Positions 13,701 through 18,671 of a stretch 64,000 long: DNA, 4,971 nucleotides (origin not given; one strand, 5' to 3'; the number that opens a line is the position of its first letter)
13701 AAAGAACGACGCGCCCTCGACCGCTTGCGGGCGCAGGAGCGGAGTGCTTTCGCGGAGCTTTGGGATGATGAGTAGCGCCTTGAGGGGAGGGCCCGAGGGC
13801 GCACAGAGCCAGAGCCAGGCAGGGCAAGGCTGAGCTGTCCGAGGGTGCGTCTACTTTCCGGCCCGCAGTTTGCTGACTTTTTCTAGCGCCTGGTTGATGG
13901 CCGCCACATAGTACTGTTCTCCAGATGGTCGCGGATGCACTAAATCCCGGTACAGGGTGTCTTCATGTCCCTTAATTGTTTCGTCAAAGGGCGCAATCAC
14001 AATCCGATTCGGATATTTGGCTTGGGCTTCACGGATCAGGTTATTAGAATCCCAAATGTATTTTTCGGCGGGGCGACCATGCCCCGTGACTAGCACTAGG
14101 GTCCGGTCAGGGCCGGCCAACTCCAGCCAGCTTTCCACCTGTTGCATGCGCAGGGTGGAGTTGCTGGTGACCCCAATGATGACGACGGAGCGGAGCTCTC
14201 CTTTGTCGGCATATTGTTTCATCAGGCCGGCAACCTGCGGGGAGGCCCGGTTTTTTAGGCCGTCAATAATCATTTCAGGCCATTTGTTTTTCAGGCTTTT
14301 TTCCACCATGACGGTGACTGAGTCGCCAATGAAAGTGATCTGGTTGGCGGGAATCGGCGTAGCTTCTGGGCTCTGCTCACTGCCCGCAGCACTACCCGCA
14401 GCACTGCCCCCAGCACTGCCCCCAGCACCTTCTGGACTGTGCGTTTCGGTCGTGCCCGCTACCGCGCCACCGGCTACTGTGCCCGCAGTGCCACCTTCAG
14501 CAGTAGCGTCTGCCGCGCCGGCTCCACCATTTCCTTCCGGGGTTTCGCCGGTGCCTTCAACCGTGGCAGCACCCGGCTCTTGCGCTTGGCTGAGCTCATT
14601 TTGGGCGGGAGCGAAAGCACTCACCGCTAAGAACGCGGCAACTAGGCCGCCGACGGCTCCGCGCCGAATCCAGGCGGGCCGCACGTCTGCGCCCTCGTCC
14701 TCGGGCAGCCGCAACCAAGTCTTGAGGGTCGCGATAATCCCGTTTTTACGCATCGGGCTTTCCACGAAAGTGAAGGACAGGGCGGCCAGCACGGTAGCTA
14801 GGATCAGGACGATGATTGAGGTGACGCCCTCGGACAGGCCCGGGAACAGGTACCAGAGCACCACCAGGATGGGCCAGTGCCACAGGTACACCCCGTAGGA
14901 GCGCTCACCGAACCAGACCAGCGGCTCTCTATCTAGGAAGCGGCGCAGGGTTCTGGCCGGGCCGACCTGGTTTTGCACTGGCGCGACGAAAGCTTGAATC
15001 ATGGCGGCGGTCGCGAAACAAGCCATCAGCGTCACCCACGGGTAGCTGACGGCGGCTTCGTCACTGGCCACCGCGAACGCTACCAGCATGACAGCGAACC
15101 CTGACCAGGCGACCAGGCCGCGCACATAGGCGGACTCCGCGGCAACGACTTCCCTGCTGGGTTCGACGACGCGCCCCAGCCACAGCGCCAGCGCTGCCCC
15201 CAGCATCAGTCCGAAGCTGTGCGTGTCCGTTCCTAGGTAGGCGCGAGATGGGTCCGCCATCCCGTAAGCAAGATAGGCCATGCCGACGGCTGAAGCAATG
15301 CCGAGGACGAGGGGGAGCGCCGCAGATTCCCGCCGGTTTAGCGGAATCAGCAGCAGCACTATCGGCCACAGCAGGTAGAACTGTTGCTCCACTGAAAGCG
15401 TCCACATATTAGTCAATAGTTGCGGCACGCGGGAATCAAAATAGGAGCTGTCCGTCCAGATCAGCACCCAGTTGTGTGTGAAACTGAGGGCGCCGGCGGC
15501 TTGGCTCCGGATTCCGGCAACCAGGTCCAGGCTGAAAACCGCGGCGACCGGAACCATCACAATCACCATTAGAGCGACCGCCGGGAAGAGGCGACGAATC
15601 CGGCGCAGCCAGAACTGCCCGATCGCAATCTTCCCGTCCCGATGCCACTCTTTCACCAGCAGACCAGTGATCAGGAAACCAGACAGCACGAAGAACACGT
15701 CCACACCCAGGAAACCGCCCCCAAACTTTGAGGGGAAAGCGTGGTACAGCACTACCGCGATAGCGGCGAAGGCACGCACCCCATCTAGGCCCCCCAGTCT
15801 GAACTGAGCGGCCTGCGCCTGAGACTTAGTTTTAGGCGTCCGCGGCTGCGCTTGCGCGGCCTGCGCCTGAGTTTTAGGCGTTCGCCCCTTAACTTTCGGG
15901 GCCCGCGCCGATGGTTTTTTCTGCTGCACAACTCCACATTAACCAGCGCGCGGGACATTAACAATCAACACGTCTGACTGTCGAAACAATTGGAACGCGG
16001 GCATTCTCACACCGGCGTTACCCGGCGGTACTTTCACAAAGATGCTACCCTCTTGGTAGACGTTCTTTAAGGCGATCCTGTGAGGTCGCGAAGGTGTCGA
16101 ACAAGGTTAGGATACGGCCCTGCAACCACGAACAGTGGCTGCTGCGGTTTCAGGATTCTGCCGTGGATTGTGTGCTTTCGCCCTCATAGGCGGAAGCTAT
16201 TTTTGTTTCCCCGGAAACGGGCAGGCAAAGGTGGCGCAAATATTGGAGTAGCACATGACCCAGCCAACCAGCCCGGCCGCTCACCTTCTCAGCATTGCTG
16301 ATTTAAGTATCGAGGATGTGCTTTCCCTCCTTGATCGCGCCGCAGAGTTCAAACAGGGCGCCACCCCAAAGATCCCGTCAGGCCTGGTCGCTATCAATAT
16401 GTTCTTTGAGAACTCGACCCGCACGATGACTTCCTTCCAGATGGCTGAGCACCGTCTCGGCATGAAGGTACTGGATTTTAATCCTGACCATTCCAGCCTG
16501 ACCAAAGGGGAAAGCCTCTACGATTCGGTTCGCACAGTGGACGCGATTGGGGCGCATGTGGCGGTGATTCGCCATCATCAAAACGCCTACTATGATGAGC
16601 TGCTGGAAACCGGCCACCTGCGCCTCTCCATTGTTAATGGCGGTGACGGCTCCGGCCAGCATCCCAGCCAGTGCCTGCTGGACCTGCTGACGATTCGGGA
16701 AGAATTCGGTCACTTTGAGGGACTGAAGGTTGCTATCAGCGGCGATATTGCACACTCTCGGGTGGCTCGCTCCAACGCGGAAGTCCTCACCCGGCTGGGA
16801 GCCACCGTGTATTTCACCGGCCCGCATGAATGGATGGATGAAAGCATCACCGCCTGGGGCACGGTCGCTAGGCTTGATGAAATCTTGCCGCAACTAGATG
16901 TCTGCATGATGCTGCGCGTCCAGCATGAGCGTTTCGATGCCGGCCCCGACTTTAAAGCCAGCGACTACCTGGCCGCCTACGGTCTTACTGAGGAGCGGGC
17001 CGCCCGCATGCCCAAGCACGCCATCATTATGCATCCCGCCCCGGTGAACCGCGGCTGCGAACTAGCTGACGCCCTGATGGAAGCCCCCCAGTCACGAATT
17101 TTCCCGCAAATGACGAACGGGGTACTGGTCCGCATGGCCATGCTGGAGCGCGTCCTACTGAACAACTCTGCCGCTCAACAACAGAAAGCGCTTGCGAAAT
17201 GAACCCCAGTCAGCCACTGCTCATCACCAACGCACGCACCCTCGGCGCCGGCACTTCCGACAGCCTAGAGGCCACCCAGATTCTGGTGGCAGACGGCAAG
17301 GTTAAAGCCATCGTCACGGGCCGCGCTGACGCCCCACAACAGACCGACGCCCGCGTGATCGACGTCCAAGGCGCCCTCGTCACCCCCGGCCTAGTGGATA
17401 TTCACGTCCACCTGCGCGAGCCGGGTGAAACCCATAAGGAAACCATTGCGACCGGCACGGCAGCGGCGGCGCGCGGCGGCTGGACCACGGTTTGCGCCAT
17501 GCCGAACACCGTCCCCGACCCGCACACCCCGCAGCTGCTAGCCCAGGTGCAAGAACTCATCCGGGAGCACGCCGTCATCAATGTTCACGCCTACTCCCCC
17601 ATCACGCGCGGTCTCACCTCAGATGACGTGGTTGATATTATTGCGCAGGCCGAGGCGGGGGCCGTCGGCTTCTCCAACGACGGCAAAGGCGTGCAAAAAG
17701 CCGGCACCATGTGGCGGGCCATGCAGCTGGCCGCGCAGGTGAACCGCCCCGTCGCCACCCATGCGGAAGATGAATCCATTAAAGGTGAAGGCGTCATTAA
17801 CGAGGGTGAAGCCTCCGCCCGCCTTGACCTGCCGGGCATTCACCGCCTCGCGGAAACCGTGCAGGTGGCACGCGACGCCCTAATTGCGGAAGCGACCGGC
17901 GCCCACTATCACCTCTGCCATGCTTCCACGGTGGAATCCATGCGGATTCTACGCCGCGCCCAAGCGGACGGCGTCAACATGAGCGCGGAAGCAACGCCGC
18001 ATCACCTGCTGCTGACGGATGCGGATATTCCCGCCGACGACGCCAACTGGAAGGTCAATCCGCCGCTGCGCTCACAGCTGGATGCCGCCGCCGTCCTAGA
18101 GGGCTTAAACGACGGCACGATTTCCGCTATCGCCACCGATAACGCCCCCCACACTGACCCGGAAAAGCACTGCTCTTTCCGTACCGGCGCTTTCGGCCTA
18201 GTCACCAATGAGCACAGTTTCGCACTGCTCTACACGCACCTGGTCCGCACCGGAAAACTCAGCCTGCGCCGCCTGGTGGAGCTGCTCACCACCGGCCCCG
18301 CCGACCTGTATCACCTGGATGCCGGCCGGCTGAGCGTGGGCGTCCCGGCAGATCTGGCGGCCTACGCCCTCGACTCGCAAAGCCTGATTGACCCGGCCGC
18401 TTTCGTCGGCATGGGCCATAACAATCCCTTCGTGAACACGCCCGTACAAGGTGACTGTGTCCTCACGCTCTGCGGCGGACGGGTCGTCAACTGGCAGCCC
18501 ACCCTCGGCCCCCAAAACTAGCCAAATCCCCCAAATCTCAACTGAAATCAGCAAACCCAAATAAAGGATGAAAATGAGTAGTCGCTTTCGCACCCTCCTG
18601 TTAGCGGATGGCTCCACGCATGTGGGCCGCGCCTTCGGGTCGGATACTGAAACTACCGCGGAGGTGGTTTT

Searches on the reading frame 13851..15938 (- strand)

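Call 102: search_protein_families(library=pfam, proteins=[window:13851-15938:-], max_evalue=0.0001)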
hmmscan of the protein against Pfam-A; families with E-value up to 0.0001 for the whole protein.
window:13851-15938:- (695 aa): 1 family
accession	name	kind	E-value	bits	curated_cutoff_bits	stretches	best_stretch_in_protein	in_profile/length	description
PF01757.29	Acyl_transf_3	-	8.9e-28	97.7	31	1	50-389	3-324/326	Acyltransferase domain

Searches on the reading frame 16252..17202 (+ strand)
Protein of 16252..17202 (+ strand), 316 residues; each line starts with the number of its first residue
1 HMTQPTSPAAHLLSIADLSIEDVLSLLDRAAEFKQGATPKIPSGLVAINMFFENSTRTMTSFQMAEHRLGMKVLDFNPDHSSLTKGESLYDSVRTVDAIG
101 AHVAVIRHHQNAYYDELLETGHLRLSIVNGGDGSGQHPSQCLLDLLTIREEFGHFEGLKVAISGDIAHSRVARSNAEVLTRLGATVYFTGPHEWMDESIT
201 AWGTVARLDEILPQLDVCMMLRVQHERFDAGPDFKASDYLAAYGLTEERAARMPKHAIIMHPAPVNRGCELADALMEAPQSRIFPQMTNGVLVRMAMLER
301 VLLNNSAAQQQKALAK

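Call 102: search_protein_families(library=pfam, proteins=[window:16252-17202:+], max_evalue=0.0001)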
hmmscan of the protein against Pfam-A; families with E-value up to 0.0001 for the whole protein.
window:16252-17202:+ (316 aa): 2 families
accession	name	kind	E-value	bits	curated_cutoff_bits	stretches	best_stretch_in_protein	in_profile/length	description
PF02729.26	OTCace_N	-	2.1e-37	128.9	29.9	1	11-150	2-148/148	Aspartate/ornithine carbamoyltransferase, carbamoyl-P binding domain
PF00185.30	OTCace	-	4.4e-20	72.7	29.4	1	156-299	1-155/157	Aspartate/ornithine carbamoyltransferase, Asp/Orn binding domain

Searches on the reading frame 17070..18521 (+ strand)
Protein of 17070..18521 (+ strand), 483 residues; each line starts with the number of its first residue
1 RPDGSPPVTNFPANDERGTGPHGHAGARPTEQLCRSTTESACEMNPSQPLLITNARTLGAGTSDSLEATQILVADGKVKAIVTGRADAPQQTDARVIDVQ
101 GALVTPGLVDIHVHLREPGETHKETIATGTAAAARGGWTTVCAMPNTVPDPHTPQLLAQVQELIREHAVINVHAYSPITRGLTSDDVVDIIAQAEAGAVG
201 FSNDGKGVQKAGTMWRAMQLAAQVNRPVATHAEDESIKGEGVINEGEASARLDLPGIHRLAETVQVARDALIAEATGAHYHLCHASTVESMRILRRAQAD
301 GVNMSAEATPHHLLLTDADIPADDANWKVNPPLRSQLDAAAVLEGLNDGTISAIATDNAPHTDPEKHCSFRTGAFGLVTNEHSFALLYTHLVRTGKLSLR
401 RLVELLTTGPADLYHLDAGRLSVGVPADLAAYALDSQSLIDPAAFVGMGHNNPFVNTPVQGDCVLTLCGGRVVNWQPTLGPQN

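Call 102: search_protein_families(library=pfam, proteins=[window:17070-18521:+], max_evalue=0.0001)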
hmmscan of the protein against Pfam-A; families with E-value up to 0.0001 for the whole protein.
window:17070-18521:+ (483 aa): 3 families
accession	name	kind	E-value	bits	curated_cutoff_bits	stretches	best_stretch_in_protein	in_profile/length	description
PF01979.26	Amidohydro_1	-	4.8e-33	115.3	25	1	103-473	1-345/345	Amidohydrolase family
PF12890.13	DHOase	-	3.4e-17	63.3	21.2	1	103-290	3-142/142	Dihydro-orotase-like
PF07969.17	Amidohydro_3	-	1.2e-13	51.8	29.7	1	336-473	355-471/472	Amidohydrolase family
